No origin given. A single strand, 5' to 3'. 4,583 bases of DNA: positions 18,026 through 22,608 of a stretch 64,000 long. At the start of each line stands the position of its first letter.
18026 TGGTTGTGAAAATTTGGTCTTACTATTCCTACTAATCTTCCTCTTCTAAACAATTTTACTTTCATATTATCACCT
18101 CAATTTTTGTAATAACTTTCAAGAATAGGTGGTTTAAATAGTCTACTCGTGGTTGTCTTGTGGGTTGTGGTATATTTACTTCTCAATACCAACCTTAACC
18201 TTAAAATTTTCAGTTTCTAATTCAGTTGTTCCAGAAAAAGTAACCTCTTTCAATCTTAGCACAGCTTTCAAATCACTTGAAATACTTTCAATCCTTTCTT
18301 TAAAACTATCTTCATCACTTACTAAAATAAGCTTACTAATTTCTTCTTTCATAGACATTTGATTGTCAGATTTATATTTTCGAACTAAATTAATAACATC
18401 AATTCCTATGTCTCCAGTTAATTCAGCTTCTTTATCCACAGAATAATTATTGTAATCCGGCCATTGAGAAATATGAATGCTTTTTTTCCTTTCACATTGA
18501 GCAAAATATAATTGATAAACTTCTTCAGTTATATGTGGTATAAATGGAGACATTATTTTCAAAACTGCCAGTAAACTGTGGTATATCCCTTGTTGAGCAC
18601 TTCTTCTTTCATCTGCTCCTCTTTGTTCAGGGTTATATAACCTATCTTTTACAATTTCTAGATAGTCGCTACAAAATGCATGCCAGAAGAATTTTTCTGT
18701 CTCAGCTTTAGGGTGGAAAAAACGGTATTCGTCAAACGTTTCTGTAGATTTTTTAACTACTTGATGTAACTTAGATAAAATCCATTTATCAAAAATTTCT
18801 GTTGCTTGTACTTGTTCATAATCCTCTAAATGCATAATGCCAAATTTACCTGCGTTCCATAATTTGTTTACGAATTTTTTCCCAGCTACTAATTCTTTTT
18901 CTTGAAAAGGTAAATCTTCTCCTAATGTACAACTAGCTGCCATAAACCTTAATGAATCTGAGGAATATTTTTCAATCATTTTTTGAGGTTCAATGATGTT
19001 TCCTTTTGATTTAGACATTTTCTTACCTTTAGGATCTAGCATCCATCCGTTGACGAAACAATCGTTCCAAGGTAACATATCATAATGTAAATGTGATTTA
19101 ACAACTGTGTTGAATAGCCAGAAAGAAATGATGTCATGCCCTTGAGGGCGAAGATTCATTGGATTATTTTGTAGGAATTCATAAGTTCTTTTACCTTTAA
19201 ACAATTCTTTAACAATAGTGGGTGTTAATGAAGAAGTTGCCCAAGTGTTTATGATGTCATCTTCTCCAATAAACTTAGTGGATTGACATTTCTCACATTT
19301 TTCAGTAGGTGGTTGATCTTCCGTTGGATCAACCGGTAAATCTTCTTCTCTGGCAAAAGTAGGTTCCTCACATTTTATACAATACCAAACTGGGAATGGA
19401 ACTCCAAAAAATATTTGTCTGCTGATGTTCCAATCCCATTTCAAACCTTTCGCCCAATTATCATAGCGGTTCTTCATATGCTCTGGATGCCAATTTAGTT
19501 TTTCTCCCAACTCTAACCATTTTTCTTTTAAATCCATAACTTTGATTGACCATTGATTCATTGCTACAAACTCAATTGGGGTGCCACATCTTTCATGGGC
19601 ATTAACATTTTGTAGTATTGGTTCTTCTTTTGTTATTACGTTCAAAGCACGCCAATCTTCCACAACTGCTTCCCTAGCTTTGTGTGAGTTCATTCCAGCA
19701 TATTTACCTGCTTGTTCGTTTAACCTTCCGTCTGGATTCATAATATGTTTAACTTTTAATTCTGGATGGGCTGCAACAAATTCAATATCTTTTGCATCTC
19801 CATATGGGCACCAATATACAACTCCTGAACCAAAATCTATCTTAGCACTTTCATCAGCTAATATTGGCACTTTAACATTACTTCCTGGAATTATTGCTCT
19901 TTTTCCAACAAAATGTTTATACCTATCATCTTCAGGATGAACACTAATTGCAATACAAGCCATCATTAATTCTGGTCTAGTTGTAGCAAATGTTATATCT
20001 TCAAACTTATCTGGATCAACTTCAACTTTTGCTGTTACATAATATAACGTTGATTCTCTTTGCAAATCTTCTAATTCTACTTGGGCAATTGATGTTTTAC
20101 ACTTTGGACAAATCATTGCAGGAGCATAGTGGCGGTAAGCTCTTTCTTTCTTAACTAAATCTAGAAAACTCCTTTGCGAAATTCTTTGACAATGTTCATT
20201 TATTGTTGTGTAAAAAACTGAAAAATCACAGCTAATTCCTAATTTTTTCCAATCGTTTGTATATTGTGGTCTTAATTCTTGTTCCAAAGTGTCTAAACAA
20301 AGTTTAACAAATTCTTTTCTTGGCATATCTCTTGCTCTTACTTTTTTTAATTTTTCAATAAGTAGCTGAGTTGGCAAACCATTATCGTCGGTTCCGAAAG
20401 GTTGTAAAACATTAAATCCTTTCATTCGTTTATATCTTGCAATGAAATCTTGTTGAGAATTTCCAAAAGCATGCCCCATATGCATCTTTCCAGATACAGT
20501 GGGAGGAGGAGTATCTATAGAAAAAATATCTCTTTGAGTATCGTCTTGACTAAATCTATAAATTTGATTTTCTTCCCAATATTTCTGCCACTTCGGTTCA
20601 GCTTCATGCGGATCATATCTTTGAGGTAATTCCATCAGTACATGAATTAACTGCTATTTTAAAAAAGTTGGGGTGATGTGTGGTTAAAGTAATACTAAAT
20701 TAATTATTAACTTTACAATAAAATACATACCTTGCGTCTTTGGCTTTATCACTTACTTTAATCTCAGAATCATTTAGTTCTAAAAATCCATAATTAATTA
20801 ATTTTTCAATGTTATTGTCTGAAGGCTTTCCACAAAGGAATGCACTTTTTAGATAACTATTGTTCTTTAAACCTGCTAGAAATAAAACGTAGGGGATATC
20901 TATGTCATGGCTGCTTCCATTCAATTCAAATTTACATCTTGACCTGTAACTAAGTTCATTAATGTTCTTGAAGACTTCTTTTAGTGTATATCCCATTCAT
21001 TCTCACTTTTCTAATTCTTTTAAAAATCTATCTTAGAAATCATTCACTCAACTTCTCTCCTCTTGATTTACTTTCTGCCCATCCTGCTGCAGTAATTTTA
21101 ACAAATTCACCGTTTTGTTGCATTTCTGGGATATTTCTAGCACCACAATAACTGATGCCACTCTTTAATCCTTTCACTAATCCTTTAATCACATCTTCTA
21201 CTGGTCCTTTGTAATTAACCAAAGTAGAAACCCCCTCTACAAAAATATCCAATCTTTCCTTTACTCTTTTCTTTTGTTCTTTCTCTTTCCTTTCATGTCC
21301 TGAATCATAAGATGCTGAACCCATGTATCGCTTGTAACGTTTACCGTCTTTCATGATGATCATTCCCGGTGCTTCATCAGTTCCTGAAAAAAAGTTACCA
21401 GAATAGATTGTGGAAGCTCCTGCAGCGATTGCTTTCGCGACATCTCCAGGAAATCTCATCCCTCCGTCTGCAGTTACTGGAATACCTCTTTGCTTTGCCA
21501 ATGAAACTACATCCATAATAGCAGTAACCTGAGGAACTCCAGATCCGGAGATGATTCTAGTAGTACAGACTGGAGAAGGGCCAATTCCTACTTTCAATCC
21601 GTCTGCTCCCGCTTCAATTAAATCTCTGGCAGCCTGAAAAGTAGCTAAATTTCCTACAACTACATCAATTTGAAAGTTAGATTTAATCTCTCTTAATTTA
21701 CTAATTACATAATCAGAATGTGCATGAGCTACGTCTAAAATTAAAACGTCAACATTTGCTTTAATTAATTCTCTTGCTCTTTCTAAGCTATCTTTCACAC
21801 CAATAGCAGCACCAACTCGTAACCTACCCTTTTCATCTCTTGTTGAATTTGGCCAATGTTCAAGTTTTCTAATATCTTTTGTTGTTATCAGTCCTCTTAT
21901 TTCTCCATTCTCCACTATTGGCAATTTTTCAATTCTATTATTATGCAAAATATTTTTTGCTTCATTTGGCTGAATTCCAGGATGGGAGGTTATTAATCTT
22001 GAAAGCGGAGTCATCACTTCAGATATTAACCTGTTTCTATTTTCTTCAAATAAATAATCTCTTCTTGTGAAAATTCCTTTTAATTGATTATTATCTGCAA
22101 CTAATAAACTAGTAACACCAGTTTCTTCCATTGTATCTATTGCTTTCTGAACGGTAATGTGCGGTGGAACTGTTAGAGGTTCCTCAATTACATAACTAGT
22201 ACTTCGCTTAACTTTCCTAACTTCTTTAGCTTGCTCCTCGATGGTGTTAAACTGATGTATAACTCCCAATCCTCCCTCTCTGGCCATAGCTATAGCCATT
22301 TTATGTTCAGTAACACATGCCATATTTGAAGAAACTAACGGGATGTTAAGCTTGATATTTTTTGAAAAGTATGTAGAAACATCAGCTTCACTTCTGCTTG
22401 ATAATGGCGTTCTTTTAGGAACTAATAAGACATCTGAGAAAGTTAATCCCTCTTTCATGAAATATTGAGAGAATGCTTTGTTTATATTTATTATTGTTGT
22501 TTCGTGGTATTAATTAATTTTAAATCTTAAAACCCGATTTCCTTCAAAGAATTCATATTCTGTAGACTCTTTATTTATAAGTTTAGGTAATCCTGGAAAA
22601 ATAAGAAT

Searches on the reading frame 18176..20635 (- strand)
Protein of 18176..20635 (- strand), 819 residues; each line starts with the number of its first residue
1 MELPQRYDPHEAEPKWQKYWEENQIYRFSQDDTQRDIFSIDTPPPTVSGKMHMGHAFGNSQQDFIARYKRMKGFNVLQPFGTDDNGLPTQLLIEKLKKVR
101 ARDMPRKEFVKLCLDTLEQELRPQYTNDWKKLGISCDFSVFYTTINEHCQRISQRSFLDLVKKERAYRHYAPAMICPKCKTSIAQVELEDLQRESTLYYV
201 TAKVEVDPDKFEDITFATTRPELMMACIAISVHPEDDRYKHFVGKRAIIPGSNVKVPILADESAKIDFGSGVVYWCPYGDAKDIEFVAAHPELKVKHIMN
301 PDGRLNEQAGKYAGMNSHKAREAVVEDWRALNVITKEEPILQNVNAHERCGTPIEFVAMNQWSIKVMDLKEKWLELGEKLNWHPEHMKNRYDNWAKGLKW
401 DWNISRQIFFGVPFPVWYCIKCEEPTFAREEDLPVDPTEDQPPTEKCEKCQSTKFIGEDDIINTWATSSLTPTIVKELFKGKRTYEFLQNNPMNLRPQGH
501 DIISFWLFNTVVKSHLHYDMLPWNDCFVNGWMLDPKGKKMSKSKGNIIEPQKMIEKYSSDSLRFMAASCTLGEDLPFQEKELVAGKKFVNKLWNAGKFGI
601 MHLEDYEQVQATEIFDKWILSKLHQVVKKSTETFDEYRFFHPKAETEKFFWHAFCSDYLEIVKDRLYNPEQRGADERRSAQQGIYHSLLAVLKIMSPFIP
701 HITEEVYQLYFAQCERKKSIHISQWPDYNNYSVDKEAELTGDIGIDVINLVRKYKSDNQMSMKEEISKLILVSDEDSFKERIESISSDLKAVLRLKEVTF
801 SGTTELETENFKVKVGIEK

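Call 77: search_protein_families(library=pfam, proteins=[window:18176-20635:-], max_evalue=0.00001)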
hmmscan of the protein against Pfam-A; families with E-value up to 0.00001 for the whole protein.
window:18176-20635:- (819 aa): 5 families
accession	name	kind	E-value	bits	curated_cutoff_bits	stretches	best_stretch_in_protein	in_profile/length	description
PF00133.28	tRNA-synt_1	-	1.1e-78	265.3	22.7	1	15-576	1-412/414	tRNA synthetases class I (I, L, M and V)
PF08264.19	Anticodon_1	-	1.2e-38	132.7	25.1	1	616-768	1-146/148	Anticodon-binding domain of tRNA ligase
PF09334.17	tRNA-synt_1g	-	6.7e-22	78.2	20.1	2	40-184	3-131/391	tRNA synthetases class I (M)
PF01406.26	tRNA-synt_1e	-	6.5e-08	32.7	27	0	499-584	214-298/301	tRNA synthetases class I (C) catalytic domain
PF01921.24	tRNA-synt_1f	-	2.3e-07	30.5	27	0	530-569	273-312/360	tRNA synthetases class I (K)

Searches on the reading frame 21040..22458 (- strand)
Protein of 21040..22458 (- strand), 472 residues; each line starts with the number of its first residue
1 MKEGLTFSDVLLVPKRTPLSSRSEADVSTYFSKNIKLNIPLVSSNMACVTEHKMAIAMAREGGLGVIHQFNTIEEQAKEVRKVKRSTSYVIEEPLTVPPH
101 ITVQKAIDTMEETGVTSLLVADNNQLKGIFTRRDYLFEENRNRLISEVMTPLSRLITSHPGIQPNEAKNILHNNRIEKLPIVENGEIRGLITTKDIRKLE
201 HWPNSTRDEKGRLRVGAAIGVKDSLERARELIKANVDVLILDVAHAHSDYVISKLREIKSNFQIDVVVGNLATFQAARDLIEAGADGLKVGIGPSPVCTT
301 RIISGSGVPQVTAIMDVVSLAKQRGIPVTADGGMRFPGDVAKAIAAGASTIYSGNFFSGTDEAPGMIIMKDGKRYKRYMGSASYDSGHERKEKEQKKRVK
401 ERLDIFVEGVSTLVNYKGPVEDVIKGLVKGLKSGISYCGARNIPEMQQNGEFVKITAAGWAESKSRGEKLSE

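Call 77: search_protein_families(library=pfam, proteins=[window:21040-22458:-], max_evalue=0.00001)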
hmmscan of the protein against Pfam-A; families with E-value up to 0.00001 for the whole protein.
window:21040-22458:- (472 aa): 4 families
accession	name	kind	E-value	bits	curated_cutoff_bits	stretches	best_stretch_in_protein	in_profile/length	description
PF00478.31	IMPDH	-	3.8e-131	437.6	25.6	1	4-464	1-343/345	IMP dehydrogenase / GMP reductase domain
PF00571.33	CBS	-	2.4e-18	66.6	24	2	91-136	6-52/57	CBS domain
PF03060.21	NMO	-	1.9e-12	47.7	28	0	33-91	6-65/331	Nitronate monooxygenase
PF01070.24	FMN_dh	-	3.1e-06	26.9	24.9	0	249-355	204-303/350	FMN-dependent dehydrogenase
